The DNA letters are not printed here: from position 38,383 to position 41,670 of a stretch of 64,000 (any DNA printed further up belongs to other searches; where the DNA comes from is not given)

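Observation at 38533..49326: Four-gene minus-strand defence-like operon: DUF3883 SNF2 helicase, DUF1156 methyltransferase, DUF499 ATPase and PHP-ABC ATPase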

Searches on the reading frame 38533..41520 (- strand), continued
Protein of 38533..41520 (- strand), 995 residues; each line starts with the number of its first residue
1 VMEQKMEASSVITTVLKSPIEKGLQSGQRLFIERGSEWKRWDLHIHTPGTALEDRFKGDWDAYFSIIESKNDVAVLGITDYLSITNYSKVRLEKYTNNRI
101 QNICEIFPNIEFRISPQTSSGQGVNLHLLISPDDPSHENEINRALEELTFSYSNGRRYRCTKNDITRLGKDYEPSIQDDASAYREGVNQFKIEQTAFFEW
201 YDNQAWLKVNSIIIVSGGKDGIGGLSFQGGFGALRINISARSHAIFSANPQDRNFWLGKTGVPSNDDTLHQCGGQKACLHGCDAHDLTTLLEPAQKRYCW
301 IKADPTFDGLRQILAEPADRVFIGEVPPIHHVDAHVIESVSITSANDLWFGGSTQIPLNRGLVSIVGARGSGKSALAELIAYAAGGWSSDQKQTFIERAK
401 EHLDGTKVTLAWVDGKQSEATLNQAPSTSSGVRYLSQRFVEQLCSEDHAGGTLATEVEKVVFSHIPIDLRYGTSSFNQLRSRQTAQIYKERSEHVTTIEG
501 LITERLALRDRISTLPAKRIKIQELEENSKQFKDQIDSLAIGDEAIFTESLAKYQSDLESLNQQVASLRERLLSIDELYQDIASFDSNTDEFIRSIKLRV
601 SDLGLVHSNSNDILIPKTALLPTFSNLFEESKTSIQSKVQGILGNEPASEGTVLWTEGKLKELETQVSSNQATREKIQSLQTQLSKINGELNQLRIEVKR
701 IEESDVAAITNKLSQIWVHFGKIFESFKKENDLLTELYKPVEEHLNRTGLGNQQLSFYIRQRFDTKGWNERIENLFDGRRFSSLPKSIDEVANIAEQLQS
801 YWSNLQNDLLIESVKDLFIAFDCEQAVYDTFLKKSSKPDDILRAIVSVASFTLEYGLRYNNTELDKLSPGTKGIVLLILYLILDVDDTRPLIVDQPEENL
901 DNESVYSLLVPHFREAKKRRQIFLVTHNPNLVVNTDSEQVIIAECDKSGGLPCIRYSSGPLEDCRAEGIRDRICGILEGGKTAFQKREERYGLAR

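Call 63: fold_search(model_id=the predicted structure, library=pdb)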
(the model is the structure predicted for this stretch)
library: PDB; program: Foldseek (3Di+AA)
matches with E <= 10: 824; with E <= 0.001: 52
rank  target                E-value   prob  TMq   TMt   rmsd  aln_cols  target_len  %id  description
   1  9qxx_A                2.1e-10  1.00  0.19  0.24  23.0       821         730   12  JetABC DNA loaded state dimer (released 2025-10-01)
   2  9qxx_B                3.2e-10  1.00  0.20  0.25  22.7       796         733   13  JetABC DNA loaded state dimer (released 2025-10-01)
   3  9qxu_B                4.4e-10  1.00  0.18  0.22  23.1       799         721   13  JetABC DNA loaded state monomer (open) (released 2025-10-01)
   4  9qxt_A                2.4e-09  1.00  0.19  0.24  21.5       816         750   13  E. coli JetABC dimer in the DNA boarding-holding state (released 2025-10-01)
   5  7zr1_C                3.0e-09  1.00  0.15  0.19  61.3       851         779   13  Chaetomium thermophilum Mre11-Rad50-Nbs1 complex bound to ATPyS (composite structure) (released 2023-01-11)
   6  8dk2_D                3.4e-09  1.00  0.17  0.22  23.5       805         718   12  CryoEM structure of Pseudomonas aeruginosa PA14 JetABC in an unclamped state trapped in ATP dependent dimeric form (released 2022-10-05)
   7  9qxu_A                8.7e-09  1.00  0.18  0.22  23.4       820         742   12  JetABC DNA loaded state monomer (open) (released 2025-10-01)
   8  8dk2_C                8.7e-09  1.00  0.16  0.21  23.6       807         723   12  CryoEM structure of Pseudomonas aeruginosa PA14 JetABC in an unclamped state trapped in ATP dependent dimeric form (released 2022-10-05)
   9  5xei                  2.0e-08  1.00  0.18  0.33  21.0       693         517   12  Crystal structure of the Smc head domain with a coiled coil and joint derived from Pyrococcus yayanosii (released 2017-06-07)
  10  8q72_A                3.4e-08  1.00  0.20  0.24  22.7       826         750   12  E. coli plasmid-borne JetABCD(E248A) core in a cleavage-competent state (released 2024-01-31)
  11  8as8_A                4.7e-08  1.00  0.18  0.28  26.7       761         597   10  E. coli Wadjet JetABC monomer (released 2022-12-14)
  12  7nyw_A                5.4e-08  1.00  0.23  0.30  28.0       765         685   10  Cryo-EM structure of the MukBEF-MatP-DNA head module (released 2021-07-07)
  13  7zr1_D                1.7e-07  1.00  0.16  0.20  58.7       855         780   13  Chaetomium thermophilum Mre11-Rad50-Nbs1 complex bound to ATPyS (composite structure) (released 2023-01-11)
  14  7nyw_B                6.4e-07  1.00  0.16  0.18  41.4       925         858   11  Cryo-EM structure of the MukBEF-MatP-DNA head module (released 2021-07-07)
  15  8dk1_C                1.7e-06  1.00  0.18  0.33  31.4       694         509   11  CryoEM structure of JetABC (head construct) from Pseudomonas aeruginosa PA14 (released 2022-10-05)
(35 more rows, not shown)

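Call 98: search_protein_families(library=pfam, proteins=[L032:1227-3278:-, L032:3966-4658:-, L032:6024-7385:-, L032:7486-9738:+, L032:14198-15058:-, L032:15211-15930:+, L032:5214-5711:+], max_evalue=0.001)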
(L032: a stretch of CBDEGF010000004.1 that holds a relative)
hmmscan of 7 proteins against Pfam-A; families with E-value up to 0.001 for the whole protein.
L032:1227-3278:- (683 aa): 2 families
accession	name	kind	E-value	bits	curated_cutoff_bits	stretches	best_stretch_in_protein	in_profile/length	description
PF00271.37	Helicase_C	-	8.3e-15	55.4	23.5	1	167-269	10-109/110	Helicase conserved C-terminal domain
PF04851.21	ResIII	-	9.7e-08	32.5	22.5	1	29-88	101-162/164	Type III restriction enzyme, res subunit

L032:3966-4658:- (230 aa): 0 families

L032:6024-7385:- (453 aa): 0 families

L032:7486-9738:+ (750 aa): 2 families
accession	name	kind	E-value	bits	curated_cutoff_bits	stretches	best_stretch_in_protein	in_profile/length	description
PF04465.17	DUF499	-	3.1e-12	45.6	23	1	9-184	88-260/1024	Protein of unknown function (DUF499)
PF05887.16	Trypan_PARP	-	1.1e-05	25.8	100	1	641-668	86-113/134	Procyclic acidic repetitive protein (PARP)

L032:14198-15058:- (286 aa): 2 families
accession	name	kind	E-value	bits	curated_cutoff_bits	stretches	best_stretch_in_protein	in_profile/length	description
PF13737.12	DDE_Tnp_1_5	-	1e-29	103.7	28.1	1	1-105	6-109/112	Transposase DDE domain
PF01609.27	DDE_Tnp_1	-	4.4e-17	62.9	23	1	93-262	4-189/200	Transposase DDE domain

L032:15211-15930:+ (239 aa): 0 families

L032:5214-5711:+ (165 aa): 0 families
